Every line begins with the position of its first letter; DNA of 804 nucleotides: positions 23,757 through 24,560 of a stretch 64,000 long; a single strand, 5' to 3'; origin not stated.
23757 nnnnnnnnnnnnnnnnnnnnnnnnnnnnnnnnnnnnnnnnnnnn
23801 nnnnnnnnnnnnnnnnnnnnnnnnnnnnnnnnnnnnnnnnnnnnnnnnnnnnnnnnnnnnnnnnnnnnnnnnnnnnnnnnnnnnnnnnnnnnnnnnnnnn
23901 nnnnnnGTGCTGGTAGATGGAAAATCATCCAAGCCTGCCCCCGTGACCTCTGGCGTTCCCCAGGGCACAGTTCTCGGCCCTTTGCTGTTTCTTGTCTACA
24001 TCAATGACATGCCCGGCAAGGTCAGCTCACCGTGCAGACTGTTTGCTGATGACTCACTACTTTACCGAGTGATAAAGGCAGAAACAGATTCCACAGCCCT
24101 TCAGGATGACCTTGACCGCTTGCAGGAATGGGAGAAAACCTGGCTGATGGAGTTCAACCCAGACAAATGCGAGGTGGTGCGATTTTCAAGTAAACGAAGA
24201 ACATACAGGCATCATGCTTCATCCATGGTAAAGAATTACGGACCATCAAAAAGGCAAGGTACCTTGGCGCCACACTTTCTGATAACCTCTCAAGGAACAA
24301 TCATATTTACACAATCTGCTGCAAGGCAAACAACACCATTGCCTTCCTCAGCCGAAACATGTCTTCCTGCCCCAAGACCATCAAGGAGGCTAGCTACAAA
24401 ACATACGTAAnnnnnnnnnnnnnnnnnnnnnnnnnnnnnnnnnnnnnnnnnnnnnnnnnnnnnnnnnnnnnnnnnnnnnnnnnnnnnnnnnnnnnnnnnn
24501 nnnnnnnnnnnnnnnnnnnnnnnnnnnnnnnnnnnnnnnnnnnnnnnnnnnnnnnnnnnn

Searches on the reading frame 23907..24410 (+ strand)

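Call 55: search_protein_families(library=pfam, proteins=[window:23907-24410:+], max_evalue=0.01)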
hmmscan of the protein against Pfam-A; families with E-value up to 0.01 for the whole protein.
window:23907-24410:+ (167 aa): 1 family
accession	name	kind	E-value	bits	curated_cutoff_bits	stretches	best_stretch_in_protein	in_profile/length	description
PF00078.32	RVT_1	-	1.3e-12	48.3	29.6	1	4-92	107-193/205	Reverse transcriptase (RNA-dependent DNA polymerase)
